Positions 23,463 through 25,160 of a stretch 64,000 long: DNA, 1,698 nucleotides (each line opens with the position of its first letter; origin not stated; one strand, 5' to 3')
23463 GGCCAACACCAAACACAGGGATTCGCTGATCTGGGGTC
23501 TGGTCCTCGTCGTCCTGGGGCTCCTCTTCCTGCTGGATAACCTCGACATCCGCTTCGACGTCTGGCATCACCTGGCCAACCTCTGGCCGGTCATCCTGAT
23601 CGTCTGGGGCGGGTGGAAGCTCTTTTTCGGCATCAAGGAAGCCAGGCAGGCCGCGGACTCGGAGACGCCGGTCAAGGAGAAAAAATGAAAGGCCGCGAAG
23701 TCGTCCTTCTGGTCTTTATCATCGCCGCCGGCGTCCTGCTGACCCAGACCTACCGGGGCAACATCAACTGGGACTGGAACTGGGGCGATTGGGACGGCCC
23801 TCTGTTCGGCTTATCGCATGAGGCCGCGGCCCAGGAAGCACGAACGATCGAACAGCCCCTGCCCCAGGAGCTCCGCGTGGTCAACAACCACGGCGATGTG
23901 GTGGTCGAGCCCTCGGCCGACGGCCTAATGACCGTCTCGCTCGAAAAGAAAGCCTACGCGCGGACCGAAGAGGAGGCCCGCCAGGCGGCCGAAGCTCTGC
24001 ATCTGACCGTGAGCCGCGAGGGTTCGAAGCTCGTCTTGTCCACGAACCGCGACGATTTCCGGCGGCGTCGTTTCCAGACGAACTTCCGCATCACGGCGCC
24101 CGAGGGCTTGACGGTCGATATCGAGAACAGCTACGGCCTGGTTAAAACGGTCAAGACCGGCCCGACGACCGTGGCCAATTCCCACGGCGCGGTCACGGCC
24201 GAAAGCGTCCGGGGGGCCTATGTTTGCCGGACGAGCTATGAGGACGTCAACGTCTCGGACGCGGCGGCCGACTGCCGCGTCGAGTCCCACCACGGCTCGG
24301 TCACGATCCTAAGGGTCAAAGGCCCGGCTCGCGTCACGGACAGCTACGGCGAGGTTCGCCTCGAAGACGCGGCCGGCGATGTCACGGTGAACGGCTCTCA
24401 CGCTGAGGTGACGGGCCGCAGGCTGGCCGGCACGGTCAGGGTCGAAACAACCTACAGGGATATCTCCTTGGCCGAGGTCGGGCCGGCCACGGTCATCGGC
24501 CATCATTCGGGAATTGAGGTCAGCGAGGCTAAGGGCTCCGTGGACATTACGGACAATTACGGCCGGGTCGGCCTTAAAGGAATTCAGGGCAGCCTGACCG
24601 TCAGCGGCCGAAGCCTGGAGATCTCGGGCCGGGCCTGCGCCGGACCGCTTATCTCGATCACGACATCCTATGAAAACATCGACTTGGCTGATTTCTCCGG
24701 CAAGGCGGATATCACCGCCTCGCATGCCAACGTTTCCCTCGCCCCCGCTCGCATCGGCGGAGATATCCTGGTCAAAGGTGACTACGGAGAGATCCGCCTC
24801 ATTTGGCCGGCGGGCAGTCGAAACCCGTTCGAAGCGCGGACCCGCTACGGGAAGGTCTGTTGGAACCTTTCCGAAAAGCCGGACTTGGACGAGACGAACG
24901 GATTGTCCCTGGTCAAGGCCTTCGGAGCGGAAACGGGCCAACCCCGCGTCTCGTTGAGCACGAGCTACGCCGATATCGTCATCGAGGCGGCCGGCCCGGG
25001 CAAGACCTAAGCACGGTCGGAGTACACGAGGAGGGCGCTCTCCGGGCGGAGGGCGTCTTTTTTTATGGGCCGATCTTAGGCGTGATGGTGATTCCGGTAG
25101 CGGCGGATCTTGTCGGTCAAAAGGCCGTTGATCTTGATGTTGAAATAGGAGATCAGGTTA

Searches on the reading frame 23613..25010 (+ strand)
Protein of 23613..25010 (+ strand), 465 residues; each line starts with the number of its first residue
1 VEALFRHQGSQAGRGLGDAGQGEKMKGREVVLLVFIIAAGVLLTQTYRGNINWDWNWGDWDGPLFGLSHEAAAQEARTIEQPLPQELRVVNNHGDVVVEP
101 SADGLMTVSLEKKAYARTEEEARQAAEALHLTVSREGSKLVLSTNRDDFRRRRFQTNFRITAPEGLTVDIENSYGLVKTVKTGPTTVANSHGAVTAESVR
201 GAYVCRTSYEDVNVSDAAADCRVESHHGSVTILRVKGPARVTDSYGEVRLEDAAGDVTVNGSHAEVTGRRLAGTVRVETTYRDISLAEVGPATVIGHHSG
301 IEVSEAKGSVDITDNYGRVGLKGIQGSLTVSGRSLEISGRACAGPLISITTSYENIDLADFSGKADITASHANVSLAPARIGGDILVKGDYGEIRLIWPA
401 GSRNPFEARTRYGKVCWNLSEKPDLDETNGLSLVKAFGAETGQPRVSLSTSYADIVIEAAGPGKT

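Call 52: search_protein_families(library=pfam, proteins=[window:23613-25010:+], max_evalue=0.0001)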
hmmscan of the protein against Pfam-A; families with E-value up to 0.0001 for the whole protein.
window:23613-25010:+ (465 aa): 1 family
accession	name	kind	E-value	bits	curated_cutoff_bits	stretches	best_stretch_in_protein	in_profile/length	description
PF13349.12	DUF4097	-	4.5e-11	43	22.9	0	255-455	87-244/247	Toastrack DUF4097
